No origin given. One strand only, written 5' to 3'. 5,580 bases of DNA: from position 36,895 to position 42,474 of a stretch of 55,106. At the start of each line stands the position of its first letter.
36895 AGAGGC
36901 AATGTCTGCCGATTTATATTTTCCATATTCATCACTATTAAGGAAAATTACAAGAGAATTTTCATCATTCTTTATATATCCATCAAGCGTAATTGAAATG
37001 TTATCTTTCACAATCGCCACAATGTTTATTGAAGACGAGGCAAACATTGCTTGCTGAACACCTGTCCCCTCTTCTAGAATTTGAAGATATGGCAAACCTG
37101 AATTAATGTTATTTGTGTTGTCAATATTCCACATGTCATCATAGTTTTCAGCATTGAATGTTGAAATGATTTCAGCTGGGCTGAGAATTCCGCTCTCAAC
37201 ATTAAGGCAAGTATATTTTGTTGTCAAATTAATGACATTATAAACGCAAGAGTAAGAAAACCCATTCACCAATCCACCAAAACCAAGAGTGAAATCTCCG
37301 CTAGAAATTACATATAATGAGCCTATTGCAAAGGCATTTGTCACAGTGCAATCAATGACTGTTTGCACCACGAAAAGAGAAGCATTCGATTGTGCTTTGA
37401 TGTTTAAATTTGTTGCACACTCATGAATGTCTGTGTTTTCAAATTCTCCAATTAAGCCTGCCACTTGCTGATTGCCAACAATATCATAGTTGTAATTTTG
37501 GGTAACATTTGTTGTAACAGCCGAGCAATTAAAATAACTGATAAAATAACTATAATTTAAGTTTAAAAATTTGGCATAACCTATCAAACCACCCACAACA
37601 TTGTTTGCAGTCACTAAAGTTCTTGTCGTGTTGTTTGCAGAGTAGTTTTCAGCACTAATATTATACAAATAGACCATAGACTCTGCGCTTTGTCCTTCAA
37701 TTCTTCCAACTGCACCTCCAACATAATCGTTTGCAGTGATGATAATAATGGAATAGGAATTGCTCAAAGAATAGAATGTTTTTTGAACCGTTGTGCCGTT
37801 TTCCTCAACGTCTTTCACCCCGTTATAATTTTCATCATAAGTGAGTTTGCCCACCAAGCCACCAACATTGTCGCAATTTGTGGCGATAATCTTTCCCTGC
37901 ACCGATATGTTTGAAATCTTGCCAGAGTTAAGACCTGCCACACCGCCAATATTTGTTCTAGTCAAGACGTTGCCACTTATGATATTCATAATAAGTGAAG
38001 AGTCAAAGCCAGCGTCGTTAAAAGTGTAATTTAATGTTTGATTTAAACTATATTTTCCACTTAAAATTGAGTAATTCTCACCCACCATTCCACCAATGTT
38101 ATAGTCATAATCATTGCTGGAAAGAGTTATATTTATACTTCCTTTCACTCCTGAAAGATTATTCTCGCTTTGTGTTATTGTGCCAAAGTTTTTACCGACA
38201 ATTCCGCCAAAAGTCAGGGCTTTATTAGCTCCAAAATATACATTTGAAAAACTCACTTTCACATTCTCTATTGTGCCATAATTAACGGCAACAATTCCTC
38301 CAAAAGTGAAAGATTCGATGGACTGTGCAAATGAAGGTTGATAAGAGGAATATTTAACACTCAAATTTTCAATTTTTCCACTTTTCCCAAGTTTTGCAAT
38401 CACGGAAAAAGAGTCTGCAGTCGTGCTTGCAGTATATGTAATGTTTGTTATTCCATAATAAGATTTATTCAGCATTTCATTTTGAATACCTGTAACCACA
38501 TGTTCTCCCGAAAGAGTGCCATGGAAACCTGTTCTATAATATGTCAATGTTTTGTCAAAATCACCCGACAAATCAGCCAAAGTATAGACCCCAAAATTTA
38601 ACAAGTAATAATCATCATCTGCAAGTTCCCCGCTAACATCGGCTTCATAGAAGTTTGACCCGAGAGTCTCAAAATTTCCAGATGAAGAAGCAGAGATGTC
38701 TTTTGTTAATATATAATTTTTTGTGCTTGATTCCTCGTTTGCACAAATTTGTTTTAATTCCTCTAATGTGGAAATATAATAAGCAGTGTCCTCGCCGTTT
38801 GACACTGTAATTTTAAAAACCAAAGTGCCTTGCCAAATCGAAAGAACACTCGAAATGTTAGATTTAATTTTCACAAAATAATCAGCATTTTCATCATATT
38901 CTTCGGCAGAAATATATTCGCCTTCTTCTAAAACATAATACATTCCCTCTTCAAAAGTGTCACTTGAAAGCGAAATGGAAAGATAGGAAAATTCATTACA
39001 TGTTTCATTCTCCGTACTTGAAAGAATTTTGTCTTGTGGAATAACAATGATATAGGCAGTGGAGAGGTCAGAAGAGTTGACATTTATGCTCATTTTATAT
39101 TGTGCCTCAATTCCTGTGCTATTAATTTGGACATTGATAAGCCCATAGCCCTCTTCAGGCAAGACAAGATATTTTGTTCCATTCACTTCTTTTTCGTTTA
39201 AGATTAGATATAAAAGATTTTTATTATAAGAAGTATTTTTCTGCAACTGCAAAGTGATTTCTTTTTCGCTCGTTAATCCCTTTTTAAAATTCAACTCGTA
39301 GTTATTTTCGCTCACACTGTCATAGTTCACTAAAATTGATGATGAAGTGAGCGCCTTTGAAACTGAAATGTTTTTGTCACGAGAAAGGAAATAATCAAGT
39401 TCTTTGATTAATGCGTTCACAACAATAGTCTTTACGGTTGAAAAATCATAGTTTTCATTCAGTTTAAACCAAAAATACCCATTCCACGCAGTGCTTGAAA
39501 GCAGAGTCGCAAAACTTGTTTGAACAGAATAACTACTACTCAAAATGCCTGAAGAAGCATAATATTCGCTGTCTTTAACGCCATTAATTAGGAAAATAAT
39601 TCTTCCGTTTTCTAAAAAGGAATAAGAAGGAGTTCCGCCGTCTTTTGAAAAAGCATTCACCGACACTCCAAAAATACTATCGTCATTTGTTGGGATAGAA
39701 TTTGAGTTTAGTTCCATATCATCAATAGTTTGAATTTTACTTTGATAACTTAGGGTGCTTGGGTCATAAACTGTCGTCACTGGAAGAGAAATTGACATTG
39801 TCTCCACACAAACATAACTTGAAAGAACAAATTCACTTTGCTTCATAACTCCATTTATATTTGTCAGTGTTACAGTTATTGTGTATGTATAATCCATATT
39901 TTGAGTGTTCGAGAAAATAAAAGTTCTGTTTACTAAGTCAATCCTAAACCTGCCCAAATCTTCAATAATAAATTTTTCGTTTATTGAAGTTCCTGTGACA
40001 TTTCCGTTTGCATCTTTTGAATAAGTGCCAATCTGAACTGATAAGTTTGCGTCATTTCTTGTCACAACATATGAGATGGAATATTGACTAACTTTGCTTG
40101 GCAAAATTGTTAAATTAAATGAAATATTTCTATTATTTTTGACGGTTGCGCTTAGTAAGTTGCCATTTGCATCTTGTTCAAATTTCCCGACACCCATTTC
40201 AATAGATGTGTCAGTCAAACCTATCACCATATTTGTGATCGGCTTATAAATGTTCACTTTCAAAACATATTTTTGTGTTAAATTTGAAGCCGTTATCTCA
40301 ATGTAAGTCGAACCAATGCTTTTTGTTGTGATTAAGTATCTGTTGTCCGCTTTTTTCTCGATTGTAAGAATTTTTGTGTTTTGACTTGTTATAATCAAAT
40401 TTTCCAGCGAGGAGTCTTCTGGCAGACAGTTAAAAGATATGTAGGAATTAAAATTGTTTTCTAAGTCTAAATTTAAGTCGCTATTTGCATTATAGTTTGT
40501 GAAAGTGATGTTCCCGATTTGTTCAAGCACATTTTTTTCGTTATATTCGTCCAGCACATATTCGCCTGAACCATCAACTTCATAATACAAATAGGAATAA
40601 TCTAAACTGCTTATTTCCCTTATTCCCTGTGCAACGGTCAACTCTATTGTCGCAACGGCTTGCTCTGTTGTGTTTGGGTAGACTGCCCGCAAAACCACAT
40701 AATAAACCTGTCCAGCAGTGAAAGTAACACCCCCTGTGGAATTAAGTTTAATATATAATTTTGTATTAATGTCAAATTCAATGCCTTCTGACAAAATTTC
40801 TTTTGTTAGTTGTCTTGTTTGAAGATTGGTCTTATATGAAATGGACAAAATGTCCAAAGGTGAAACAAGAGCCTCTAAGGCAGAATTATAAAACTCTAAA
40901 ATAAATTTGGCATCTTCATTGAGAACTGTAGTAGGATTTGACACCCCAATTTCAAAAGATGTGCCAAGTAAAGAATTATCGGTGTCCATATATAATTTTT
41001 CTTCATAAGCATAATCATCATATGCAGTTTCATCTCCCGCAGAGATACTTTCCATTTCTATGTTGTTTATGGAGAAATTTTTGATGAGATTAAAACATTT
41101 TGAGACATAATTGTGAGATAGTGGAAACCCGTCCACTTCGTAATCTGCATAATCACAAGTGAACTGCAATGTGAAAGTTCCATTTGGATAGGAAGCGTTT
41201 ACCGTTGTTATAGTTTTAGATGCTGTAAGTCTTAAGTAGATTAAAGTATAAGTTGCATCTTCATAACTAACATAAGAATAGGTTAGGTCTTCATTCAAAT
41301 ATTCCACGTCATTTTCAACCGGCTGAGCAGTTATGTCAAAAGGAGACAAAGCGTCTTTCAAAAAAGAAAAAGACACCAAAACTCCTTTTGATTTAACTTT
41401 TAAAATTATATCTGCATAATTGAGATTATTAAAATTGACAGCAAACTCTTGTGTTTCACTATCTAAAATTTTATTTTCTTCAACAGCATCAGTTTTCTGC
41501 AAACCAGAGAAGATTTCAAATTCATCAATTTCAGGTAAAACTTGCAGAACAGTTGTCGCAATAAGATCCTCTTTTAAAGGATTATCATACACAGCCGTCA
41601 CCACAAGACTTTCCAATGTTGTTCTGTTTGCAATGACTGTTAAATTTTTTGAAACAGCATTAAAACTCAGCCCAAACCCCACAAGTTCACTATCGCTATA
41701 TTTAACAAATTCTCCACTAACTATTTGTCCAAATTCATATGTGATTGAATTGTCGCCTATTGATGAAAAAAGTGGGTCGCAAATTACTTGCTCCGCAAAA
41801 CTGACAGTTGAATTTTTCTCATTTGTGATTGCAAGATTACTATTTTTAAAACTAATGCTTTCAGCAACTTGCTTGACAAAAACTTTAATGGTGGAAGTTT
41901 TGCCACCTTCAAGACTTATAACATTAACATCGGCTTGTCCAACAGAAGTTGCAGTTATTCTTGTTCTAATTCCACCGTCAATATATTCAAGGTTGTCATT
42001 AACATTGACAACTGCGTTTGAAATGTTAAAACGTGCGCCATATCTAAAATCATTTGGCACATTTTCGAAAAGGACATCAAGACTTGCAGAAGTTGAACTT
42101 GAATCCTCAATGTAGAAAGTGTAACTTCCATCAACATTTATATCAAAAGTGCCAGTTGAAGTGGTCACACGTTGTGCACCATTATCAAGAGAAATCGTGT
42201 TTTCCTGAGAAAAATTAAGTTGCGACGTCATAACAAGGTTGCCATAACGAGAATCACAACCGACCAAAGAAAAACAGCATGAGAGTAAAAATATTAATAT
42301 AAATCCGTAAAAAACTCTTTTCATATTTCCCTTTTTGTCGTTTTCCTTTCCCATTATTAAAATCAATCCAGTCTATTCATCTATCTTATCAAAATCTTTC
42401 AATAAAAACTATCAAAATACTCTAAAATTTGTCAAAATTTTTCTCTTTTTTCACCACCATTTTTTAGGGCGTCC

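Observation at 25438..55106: Tandem giant ORFs (at least 4197 aa and about 5628 aa) encoding GLUG-repeat beta-helix surface proteins fill about 54% of the window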

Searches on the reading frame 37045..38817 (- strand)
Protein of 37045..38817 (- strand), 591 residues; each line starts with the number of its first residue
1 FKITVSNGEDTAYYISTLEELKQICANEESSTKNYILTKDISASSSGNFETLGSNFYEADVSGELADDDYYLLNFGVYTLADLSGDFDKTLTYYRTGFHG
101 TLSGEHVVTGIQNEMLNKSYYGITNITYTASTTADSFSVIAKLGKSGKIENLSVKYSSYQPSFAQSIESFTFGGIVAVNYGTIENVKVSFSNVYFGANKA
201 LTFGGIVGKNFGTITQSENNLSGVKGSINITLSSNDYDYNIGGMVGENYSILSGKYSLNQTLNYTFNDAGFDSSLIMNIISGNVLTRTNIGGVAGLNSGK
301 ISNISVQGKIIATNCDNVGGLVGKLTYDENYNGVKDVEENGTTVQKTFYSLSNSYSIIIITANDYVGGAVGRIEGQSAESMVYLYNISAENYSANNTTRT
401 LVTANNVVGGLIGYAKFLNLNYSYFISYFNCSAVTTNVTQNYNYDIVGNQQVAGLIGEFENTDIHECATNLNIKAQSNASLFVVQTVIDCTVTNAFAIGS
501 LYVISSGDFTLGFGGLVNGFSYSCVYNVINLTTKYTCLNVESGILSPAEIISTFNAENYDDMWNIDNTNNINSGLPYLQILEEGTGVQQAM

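Call 77: search_protein_families(library=pfam, proteins=[window:37045-38817:-], max_evalue=1)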
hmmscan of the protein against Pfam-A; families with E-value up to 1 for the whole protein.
window:37045-38817:- (591 aa): 1 family
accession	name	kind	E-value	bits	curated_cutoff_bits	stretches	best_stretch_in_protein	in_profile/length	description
PF07581.17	Glug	-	2.5e-08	34.2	20.5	2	288-311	3-28/28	The GLUG motif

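Call 109: search_solved_structures(query=A7, max_evalue=10, show_alignments=1)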
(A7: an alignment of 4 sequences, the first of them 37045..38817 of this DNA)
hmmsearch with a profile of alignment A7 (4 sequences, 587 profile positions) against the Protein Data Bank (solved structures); distinct sequences matched with E-value up to 10: 0.

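Call 115: search_protein_families(library=ncbifam, proteins=[window:37045-38817:-], max_evalue=0.1)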
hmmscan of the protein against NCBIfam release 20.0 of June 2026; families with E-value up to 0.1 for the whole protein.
window:37045-38817:- (591 aa): 1 family
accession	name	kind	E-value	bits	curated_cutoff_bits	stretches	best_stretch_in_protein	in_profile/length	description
NF006850.0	PRK09358.1-6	equivalog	0.085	11.7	419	0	226-278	266-317/334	adenosine deaminase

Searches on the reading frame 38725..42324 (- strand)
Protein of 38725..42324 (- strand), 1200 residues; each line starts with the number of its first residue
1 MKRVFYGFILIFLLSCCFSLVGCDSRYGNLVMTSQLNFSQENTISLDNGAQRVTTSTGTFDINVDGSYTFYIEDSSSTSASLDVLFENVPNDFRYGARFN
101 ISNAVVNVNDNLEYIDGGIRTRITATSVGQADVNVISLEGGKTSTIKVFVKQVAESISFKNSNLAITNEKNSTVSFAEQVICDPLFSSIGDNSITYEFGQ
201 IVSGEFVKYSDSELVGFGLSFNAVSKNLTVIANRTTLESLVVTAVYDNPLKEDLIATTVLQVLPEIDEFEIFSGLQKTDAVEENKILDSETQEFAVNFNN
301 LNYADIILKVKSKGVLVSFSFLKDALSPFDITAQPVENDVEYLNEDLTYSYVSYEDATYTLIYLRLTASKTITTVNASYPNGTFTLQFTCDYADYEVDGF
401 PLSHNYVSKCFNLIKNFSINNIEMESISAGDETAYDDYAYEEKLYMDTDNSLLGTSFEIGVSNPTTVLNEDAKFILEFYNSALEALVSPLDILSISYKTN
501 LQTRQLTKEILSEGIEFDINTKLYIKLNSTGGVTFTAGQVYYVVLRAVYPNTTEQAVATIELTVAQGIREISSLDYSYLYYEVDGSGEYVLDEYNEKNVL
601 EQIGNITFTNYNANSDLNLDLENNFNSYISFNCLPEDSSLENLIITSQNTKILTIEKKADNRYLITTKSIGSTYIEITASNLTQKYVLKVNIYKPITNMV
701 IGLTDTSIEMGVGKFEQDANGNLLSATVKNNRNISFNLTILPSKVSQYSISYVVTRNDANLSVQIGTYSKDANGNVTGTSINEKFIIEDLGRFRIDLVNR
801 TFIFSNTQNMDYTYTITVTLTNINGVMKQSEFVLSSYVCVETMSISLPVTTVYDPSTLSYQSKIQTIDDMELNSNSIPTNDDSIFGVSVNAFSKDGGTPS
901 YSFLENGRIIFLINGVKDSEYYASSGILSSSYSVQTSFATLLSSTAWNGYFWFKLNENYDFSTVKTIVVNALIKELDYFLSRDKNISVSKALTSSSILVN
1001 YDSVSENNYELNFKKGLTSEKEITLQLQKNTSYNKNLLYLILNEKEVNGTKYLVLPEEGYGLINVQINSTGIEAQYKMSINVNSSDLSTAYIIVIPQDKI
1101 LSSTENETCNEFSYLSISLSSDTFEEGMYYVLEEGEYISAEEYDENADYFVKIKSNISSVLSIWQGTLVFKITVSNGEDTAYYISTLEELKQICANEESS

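Call 18: find_homologous_proteins(query=window:38725-42324:-, max_evalue=0.001)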
Query window:38725-42324:-: 8000 candidates shared short words with the query, none scored E <= 0.001.

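Call 71: search_solved_structures(query=A4, max_evalue=10)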
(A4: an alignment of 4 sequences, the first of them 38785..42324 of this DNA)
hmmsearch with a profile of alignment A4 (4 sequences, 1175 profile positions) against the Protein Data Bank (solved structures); distinct sequences matched with E-value up to 10: 1.
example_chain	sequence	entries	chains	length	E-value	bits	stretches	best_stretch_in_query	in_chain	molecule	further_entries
2l6b_A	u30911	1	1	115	0.76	10.5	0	880-905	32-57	NR1C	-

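Call 101: search_protein_families(library=pfam, alignment_id=A4, max_evalue=0.1)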
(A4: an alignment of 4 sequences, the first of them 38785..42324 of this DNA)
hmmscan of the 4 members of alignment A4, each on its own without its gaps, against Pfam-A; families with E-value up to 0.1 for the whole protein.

A. member 1, window:38785-42324:- (1180 aa): 2 families
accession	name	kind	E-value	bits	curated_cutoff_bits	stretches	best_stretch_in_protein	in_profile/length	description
PF14406.12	Bacteroid_pep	-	0.046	14.4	25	0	419-439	17-37/52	Ribosomally synthesized peptide in Bacteroidetes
PF11543.14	UN_NPL4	-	0.085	13.8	21.9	0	139-174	19-54/80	Nuclear pore localisation protein NPL4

B. families by the number of members that match (of 4 scanned): 3 families
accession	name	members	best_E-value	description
PF13629.12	T2SS-T3SS_pil_N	1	4.8e-06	Pilus formation protein N terminal region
PF14406.12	Bacteroid_pep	1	0.046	Ribosomally synthesized peptide in Bacteroidetes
PF11543.14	UN_NPL4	1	0.085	Nuclear pore localisation protein NPL4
